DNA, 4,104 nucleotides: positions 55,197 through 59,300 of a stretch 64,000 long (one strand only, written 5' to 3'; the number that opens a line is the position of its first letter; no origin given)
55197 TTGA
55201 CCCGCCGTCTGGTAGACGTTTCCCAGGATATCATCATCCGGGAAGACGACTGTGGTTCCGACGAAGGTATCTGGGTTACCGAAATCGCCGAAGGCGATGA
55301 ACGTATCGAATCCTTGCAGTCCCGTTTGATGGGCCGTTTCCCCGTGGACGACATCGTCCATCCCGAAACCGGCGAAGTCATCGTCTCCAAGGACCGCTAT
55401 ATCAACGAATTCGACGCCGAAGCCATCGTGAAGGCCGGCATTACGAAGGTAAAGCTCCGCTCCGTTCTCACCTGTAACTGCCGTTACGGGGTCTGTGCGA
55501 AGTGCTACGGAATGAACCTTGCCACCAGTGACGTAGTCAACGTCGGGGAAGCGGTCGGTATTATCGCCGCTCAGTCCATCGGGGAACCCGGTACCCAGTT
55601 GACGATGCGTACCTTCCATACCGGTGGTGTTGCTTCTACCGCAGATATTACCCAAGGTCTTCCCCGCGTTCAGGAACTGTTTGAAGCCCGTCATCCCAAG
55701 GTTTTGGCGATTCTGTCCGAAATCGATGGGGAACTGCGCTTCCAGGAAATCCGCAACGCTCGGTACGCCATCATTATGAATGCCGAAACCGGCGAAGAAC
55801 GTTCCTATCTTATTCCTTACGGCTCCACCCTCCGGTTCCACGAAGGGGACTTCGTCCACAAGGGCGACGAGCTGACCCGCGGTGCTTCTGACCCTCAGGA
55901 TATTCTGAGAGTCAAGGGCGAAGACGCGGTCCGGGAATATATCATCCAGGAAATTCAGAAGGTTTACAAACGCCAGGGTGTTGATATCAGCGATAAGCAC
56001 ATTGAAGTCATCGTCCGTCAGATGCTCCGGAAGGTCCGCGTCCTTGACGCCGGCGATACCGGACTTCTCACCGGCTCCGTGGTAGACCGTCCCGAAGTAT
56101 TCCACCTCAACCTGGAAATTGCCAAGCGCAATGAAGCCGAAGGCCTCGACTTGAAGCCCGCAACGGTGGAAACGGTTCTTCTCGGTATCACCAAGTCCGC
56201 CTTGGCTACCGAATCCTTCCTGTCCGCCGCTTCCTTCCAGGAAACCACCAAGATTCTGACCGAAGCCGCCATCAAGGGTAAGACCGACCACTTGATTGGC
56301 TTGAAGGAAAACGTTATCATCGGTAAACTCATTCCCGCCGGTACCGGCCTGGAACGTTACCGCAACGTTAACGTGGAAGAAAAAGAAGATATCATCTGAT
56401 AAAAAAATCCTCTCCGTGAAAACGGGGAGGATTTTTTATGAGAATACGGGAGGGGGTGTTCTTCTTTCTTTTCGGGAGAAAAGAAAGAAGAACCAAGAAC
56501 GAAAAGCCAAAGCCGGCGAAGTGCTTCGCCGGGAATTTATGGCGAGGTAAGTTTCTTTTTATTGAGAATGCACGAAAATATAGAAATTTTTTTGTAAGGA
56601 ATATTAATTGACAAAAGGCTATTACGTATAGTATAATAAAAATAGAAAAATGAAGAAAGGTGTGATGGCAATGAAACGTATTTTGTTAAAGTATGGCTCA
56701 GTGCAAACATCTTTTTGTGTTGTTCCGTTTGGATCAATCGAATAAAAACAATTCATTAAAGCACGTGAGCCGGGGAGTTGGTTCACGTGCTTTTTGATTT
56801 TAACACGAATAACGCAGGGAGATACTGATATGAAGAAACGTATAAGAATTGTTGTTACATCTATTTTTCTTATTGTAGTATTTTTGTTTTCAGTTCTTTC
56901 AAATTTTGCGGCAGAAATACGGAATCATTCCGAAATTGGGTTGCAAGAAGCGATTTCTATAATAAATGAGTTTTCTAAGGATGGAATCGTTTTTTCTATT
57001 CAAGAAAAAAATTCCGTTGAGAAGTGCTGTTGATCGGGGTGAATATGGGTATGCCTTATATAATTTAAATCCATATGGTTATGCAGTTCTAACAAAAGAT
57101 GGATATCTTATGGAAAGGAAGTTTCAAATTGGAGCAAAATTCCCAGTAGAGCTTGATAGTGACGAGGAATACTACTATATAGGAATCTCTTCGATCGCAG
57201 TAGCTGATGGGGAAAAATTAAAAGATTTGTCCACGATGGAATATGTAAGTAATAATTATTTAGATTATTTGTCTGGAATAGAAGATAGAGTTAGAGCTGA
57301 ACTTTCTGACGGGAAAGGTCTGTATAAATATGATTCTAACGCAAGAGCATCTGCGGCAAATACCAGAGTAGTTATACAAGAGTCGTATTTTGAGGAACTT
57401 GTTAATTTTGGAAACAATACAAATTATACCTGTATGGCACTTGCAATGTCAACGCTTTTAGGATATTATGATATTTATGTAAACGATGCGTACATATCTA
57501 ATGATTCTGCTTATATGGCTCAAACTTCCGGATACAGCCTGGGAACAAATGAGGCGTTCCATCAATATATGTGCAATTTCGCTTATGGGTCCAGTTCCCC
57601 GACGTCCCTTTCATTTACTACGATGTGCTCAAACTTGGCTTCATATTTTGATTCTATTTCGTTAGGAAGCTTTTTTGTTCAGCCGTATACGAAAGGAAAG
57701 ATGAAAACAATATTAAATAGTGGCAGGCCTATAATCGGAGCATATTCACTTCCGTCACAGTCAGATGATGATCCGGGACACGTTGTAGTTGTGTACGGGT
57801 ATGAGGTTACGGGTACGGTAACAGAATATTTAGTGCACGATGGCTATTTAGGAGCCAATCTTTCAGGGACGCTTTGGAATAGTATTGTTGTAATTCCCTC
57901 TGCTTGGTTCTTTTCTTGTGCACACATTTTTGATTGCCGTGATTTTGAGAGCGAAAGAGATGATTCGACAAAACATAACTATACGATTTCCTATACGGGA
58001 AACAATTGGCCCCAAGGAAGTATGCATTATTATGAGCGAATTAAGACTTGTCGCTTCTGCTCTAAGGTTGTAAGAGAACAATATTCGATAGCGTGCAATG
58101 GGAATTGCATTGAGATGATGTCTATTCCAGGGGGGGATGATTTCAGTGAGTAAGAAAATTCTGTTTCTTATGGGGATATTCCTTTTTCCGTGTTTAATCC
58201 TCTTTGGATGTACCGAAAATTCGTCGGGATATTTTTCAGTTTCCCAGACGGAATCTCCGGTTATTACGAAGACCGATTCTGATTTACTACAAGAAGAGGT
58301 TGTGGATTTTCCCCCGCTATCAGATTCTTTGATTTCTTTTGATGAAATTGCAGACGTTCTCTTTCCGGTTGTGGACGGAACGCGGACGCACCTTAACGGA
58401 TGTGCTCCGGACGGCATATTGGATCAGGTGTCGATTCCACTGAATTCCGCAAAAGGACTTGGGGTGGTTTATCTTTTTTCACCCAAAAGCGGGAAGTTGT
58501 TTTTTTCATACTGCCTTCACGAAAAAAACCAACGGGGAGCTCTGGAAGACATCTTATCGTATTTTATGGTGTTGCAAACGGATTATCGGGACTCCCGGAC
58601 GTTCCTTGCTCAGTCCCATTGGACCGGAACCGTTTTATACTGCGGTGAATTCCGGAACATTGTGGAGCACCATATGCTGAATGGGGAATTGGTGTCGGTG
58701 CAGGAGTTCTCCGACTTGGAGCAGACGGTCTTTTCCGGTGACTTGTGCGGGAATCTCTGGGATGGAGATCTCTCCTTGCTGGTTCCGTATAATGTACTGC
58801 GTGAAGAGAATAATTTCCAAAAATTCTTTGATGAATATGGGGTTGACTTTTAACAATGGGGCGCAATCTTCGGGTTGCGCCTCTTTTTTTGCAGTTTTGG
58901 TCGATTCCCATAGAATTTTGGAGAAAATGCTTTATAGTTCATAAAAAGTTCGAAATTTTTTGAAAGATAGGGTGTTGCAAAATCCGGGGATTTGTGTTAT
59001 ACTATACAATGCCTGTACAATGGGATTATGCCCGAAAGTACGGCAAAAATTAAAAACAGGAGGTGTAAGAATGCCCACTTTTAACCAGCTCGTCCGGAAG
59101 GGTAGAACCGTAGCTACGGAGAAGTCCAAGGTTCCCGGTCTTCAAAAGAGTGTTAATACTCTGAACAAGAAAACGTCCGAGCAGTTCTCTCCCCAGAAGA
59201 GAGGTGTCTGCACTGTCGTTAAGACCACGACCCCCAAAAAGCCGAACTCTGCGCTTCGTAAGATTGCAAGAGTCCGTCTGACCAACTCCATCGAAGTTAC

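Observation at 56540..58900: AT-rich 2.3-kb insertion between rpoC and rpsL encoding a secreted cysteine peptidase and a coupled lipoprotein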

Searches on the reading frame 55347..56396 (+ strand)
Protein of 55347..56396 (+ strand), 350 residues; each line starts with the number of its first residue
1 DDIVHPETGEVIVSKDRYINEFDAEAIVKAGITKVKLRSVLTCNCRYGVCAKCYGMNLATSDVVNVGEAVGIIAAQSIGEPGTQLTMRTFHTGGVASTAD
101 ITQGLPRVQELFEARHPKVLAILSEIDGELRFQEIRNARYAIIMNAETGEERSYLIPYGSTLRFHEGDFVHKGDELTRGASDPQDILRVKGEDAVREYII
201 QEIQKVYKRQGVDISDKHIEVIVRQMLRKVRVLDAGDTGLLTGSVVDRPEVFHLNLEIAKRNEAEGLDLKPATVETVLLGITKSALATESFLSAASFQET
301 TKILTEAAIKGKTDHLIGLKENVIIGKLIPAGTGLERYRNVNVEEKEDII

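Call 32: find_related_loci(query=window:55347-56396:+, collection=genome_contigs, flank=6000)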
Query window:55347-56396:+ (350 aa) in genome_contigs; peptide patterns used: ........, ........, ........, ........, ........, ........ (x = any residue, [..] = any of these).
600 stretches matched a pattern (row limit reached: there are more); 599 encode a relative of the query (tblastn E <= 1e-3); the best 80 are kept; 80 distinct loci.
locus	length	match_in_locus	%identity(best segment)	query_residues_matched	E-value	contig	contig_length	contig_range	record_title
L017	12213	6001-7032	62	2-345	2e-140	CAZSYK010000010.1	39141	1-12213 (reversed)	MAG TPA_asm: uncultured Eubacteriales bacterium isolate SRP192927_co3_256 genome assembly, contig: NODE_1850_length_3914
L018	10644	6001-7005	62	1-343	3e-139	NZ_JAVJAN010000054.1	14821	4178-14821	Clostridium aquiflavi strain 5 N-1 Scaffolds_54_14821, whole genome shotgun sequence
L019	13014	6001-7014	61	7-344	3e-137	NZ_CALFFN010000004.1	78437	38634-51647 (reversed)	MAG: uncultured Neglectibacter sp. isolate SRR5024280_bin.39_CONCOCT_v1.1_MAG ERZ505334.340, whole genome shotgun sequen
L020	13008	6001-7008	63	1-344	1e-135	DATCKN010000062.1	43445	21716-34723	MAG TPA_asm: Thermoclostridium sp. isolate SMAG_U7097 k141_178322, whole genome shotgun sequence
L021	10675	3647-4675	60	3-344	6e-136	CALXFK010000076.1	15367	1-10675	MAG: uncultured Clostridia bacterium isolate E0_DP__bin185 genome assembly, contig: E0_DP__k127_1363738, whole genome sh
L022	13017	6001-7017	62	1-345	2e-134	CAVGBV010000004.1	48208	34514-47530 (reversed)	Alloprevotella sp. isolate G02620-L1_cleanbin_000013 genome assembly, contig: Spades_G02620-L1_contig_335, whole genome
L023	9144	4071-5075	61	2-343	4e-134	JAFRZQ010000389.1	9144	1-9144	MAG: Anaerotignum sp. isolate RGIG2943 Goat_Rectum-1__c774800, whole genome shotgun sequence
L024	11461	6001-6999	63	1-341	6e-134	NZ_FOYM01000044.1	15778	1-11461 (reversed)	Desulfoscipio geothermicus DSM 3669, whole genome shotgun sequence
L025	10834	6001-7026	59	1-350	7e-134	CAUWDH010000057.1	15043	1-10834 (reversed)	MAG: uncultured Sarcina sp. isolate ERS329812__bin16 genome assembly, contig: ERS329812_NODE_1497_length_15043_cov_7.102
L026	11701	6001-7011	60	1-344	3e-133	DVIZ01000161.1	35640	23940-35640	MAG TPA_asm: Candidatus Scybalomonas excrementigallinarum isolate 3201 CHK110__C414860_L35640_ERR2241858, whole genome s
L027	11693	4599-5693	57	1-348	2e-133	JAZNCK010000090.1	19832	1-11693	MAG: Acutalibacteraceae bacterium isolate T1900044732_TS20190198.MAGScoT_cleanbin_000061 SGB_2016_k141_2499472, whole ge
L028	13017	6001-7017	61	1-347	4e-133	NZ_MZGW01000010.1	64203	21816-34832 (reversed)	Alkalithermobacter paradoxus strain DSM 7309 CLOTH_contig000010, whole genome shotgun sequence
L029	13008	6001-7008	61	1-343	7e-133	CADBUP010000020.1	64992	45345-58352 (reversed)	MAG: uncultured Ruminococcus sp. isolate RUG14314 genome assembly, contig: RUG14314_asm_20, whole genome shotgun sequenc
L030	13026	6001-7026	60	1-348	9e-133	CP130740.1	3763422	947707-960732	Eubacteriaceae bacterium ES2 chromosome, complete genome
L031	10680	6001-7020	61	1-348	4e-132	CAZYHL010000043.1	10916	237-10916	MAG TPA_asm: uncultured Syntrophomonadaceae bacterium isolate SRP192927_co6_510 genome assembly, contig: NODE_15276_leng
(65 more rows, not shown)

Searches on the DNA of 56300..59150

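Call 9: search_rna_families(source=window, start=56300, end=59150, threshold=evalue, max_evalue=1)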
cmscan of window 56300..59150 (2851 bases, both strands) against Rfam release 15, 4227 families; matches with E-value up to 1: 6.
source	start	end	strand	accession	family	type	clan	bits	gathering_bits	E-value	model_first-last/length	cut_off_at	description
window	56401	56570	-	RF02452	ncr1575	Gene; sRNA;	-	31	60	0.062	1-212/212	no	Bacillus sRNA ncr1575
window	56399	56498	+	RF00516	ylbH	Cis-reg; leader;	-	26.6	50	0.0064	1-122/122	no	ylbH leader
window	56349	56443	+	RF01771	rnk_leader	Cis-reg; leader;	-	25.6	50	0.2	1-109/109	no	Enterobacteria rnk leader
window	56396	56498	-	RF01771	rnk_leader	Cis-reg; leader;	-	24.5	50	0.37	1-109/109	no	Enterobacteria rnk leader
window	56401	56508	-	RF01859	Phe_leader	Cis-reg; leader;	-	22.9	55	0.96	1-125/125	no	Phenylalanine leader peptide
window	56653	56792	+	RF01487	rliI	Gene; sRNA;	-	18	45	0.11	1-239/239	no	Listeria sRNA rliI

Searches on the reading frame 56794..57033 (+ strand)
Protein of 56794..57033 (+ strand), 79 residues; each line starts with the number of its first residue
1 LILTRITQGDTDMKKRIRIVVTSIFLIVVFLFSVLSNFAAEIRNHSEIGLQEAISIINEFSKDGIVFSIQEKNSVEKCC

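Call 4: search_protein_families(library=pfam, proteins=[window:56794-57033:+], max_evalue=1)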
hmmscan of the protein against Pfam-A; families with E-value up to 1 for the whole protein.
window:56794-57033:+ (79 aa): 3 families
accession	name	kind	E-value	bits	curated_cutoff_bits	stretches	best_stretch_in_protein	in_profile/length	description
PF08019.17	EptA_B_N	-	0.0094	16.3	22.3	1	13-49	96-132/152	Phosphoethanolamine transferase EptA/EptB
PF21525.2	Nlp36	-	0.029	14.7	27.3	1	19-39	13-33/49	Neuropeptide-like peptide 36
PF06072.16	Herpes_US9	-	0.055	13.8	23.7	1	3-37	15-49/61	Alphaherpesvirus tegument protein US9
